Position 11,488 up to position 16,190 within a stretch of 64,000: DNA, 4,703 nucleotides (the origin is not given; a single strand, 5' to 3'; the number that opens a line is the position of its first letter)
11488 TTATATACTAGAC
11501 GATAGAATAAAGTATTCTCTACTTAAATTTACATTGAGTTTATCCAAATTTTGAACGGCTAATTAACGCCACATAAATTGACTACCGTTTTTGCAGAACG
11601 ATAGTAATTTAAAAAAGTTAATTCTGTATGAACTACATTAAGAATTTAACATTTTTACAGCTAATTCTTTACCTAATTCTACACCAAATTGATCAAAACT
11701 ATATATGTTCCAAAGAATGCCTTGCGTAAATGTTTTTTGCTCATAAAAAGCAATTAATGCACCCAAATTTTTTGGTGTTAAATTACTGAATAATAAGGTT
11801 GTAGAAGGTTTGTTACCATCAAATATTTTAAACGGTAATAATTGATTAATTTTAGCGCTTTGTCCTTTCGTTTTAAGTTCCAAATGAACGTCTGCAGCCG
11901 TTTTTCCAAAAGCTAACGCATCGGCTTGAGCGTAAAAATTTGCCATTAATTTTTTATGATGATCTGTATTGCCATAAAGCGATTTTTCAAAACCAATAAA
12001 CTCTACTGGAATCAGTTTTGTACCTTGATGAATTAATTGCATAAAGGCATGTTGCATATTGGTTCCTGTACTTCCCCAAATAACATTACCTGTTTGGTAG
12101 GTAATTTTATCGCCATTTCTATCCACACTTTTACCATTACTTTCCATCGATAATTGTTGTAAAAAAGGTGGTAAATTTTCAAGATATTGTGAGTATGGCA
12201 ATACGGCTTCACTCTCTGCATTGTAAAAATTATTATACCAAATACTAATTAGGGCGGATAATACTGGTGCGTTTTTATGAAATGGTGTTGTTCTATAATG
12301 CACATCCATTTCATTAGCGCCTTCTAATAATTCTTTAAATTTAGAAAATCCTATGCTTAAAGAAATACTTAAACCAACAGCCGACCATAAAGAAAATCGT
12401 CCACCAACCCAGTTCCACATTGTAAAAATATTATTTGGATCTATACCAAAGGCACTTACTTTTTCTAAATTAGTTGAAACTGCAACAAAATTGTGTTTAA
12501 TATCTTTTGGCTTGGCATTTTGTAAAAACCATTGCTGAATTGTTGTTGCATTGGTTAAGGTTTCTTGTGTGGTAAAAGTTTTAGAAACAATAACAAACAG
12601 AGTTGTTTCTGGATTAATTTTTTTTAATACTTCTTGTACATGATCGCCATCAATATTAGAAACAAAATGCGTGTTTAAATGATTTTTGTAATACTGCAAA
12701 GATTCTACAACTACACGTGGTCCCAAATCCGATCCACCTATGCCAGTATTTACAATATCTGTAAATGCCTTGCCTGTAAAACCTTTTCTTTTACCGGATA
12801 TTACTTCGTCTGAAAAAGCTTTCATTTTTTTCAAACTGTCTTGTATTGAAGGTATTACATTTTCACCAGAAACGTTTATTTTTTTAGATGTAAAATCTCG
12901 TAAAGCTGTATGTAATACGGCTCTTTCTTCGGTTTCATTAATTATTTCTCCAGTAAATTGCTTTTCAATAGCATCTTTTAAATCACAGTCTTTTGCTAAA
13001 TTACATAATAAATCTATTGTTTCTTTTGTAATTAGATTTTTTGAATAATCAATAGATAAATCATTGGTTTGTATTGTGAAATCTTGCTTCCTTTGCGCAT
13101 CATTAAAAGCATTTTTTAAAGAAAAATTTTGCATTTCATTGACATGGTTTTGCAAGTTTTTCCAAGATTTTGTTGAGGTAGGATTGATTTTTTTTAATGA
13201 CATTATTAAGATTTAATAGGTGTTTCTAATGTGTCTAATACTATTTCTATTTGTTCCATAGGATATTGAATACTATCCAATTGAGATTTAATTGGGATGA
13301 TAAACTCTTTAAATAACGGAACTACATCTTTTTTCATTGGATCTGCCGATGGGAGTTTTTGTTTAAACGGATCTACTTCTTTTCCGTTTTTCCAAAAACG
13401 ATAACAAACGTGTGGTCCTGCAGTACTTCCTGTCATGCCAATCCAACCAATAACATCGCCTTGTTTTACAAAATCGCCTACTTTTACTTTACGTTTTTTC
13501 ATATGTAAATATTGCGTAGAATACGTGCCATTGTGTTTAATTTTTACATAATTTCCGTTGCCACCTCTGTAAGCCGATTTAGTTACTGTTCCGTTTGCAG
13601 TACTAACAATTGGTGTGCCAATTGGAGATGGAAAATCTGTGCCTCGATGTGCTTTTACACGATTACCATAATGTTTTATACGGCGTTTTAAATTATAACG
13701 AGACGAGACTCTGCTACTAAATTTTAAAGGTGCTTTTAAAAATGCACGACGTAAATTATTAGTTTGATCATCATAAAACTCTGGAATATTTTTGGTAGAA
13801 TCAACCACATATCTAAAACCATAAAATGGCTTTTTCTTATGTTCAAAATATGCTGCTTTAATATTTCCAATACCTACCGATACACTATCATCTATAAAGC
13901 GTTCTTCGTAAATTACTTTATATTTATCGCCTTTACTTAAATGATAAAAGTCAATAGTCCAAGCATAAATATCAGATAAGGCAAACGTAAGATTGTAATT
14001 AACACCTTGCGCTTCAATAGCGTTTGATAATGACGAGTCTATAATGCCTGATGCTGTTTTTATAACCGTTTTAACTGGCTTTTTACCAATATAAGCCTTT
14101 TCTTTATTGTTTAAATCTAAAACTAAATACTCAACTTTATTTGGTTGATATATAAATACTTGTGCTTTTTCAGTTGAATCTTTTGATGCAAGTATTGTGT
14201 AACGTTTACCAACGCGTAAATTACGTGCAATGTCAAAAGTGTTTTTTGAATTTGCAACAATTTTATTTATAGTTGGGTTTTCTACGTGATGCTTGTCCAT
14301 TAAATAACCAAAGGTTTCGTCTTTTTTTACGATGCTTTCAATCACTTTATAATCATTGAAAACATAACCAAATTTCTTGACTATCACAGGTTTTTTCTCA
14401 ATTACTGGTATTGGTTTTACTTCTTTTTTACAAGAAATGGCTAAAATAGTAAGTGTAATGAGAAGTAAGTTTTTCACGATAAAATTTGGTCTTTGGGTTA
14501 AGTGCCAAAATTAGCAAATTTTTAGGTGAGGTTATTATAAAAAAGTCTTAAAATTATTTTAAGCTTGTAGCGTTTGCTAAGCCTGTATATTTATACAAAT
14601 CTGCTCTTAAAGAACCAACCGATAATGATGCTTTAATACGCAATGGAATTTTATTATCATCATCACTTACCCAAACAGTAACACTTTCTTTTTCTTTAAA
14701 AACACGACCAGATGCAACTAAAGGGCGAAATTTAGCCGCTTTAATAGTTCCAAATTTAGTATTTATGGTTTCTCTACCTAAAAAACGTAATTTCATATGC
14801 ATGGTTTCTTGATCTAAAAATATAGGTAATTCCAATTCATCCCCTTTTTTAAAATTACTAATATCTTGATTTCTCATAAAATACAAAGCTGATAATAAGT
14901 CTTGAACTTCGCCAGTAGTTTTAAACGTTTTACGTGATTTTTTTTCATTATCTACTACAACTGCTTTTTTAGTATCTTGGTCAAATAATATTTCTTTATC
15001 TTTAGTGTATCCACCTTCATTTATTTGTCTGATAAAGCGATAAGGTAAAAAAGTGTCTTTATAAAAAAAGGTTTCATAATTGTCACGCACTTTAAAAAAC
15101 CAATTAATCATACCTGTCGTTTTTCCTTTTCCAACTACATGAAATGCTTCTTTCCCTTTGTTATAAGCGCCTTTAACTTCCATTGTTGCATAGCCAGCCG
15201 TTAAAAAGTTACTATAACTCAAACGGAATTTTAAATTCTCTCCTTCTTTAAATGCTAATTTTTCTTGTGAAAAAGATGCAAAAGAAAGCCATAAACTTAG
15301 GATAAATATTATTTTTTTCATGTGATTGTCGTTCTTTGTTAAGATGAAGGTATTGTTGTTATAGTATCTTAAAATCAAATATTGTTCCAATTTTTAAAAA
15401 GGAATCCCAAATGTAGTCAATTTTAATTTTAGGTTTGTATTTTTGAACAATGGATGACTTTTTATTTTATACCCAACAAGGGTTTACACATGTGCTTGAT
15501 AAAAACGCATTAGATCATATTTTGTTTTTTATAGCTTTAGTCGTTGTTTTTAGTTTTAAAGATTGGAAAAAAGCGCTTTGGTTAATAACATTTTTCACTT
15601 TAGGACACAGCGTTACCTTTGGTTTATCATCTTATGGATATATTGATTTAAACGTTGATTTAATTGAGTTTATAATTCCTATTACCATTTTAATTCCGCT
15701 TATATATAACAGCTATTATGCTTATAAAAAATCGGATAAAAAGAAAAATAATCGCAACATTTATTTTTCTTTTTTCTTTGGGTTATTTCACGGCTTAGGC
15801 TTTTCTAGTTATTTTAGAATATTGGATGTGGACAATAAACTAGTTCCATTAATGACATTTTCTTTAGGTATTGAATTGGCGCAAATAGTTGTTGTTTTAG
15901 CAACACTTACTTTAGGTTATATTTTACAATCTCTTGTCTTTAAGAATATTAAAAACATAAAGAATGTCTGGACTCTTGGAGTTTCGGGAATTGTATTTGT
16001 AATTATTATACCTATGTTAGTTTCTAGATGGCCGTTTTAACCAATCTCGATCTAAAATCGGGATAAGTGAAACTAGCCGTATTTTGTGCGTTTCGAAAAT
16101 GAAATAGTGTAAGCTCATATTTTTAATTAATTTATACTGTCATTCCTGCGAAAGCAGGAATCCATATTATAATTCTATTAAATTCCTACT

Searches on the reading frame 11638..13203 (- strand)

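Call 7: search_protein_families(library=ncbifam, proteins=[window:11638-13203:-])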
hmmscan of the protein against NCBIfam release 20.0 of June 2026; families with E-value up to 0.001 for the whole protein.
window:11638-13203:- (521 aa): 7 families
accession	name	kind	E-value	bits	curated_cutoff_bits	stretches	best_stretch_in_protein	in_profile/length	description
NF001211.0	PRK00179.1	equivalog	1.7e-225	749.6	492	1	5-519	3-516/544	glucose-6-phosphate isomerase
NF010695.0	PRK14095.1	equivalog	1.4e-134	449.7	703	1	9-520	8-511/536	glucose-6-phosphate isomerase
NF010696.0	PRK14096.1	equivalog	2e-68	231.2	671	2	41-408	12-374/528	glucose-6-phosphate isomerase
NF003016.0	PRK03868.1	equivalog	3.9e-40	138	487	1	142-520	52-408/410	glucose-6-phosphate isomerase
NF010697.0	PRK14097.1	equivalog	6.2e-25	87.6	443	1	135-520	62-433/448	glucose-6-phosphate isomerase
NF040629.1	PGI_Meth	equivalog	1.7e-24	86.7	350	1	145-405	59-302/396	glucose-6-phosphate isomerase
NF007080.0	PRK09533.1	equivalog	5.2e-20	70.9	712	1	123-359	440-667/949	bifunctional transaldolase/phosoglucose isomerase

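Call 8: search_protein_families(library=pfam, proteins=[window:11638-13203:-])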
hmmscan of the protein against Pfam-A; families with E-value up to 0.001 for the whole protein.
window:11638-13203:- (521 aa): 1 family
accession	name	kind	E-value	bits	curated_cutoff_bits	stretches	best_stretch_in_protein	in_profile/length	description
PF00342.24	PGI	-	3.3e-203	676.2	22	1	52-519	1-466/486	Phosphoglucose isomerase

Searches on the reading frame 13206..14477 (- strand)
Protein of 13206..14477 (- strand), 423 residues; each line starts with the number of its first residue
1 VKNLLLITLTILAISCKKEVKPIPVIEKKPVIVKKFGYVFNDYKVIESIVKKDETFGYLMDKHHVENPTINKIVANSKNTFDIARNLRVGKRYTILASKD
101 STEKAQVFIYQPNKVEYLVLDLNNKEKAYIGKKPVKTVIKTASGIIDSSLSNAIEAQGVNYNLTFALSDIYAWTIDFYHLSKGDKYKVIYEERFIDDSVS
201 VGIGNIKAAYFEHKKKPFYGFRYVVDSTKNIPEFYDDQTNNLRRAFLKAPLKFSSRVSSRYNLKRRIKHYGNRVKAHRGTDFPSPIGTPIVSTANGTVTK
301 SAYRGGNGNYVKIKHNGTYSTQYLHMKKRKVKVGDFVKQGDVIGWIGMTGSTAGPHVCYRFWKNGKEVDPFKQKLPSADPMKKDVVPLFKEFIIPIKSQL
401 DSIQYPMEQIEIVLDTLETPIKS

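Call 7: search_protein_families(library=ncbifam, proteins=[window:13206-14477:-])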
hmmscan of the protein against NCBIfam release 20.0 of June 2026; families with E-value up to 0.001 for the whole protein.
window:13206-14477:- (423 aa): 14 families
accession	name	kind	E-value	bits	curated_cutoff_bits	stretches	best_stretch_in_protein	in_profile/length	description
NF053824.1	PdgNdpepShyC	equivalog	1.8e-64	218.2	700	1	49-385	76-404/429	peptidoglycan DD-endopeptidase ShyC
NF008652.0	PRK11649.1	equivalog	2.8e-48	164.7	341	1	41-381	91-417/439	murein DD-endopeptidase MepM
NF053825.1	PdgNdpepShyA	equivalog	1.9e-44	152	700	1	142-386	168-405/425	peptidoglycan DD-endopeptidase ShyA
NF052530.1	Heli_ShapePgp3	exception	1.9e-21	76.4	300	1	249-372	143-262/270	peptidoglycan metallopeptidase Pgp3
NF052336.1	PdgHdaseHSB100310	equivalog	9.7e-18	64.6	500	1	269-367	46-147/316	peptidoglycan hydrolase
NF053738.1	S2SprSpoIIQBc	equivalog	1.1e-11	44.8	250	1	269-371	114-220/232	stage II sporulation protein SpoIIQ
NF050804.1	CellDivDipMCaul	equivalog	4.4e-10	39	900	1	278-358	529-610/634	cell division endopeptidase DipM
NF052529.1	PG_M23_Pgp6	exception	2.7e-09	36.2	600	1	250-371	307-429/452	peptidoglycan metallopeptidase Pgp6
NF040883.1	amid_act_ActS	equivalog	5.3e-09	35.7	375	1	267-353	126-213/242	amidase activator ActS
NF008123.1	PRK10871.1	equivalog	3.6e-08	33.2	311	1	275-372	263-360/365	murein hydrolase activator NlpD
NF047755.1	LIC_10271_M23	exception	1e-05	25.4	180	1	243-345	91-185/207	LIC_10271 family cell wall hydrolase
NF041208.1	celldiv_DipM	equivalog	1.1e-05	24.9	740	1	270-372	310-415/419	cell division endopeptidase DipM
NF047657.1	CellWlHdaseLepto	equivalog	1.6e-05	24.5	400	1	226-346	87-197/221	hypothetical protein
NF008644.1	PRK11637.1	equivalog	0.00052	19.1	270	1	279-371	288-380/385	murein hydrolase activator EnvC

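Call 8: search_protein_families(library=pfam, proteins=[window:13206-14477:-])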
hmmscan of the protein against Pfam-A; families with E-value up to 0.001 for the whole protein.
window:13206-14477:- (423 aa): 2 families
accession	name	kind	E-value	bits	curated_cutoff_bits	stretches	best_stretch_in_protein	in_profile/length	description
PF01551.29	Peptidase_M23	-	2.3e-30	105.1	28.7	1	276-370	2-96/96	Peptidase family M23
PF19425.4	Csd3_N2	-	3.4e-11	43.6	27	1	140-262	7-121/122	Csd3 second domain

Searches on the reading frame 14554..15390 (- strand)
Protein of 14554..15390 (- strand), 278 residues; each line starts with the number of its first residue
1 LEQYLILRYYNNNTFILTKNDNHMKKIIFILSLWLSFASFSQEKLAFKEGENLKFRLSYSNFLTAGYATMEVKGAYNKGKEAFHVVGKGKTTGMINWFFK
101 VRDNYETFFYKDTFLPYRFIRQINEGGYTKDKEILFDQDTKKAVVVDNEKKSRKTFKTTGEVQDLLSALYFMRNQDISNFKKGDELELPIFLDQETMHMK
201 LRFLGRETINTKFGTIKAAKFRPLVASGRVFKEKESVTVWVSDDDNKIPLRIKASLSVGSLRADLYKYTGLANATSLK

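Call 7: search_protein_families(library=ncbifam, proteins=[window:14554-15390:-])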
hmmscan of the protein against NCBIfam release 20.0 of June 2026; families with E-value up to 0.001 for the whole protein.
window:14554-15390:- (278 aa): 0 families

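Call 8: search_protein_families(library=pfam, proteins=[window:14554-15390:-])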
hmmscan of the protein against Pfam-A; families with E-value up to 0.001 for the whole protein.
window:14554-15390:- (278 aa): 1 family
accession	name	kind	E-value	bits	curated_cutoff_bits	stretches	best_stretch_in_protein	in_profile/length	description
PF11306.15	DUF3108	-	1.7e-56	191.8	26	1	54-265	1-208/209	Protein of unknown function (DUF3108)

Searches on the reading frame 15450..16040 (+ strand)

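Call 7: search_protein_families(library=ncbifam, proteins=[window:15450-16040:+])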
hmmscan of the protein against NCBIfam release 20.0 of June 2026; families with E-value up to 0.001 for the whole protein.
window:15450-16040:+ (196 aa): 0 families

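Call 8: search_protein_families(library=pfam, proteins=[window:15450-16040:+])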
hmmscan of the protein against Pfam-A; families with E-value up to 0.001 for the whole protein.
window:15450-16040:+ (196 aa): 2 families
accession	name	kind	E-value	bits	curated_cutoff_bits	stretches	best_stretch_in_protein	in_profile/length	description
PF13795.12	HupE_UreJ_2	-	1.9e-42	145.1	24.5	1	7-161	1-154/156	HupE / UreJ protein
PF04955.18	HupE_UreJ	-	0.00049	20.1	23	0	10-162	24-160/179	HupE / UreJ protein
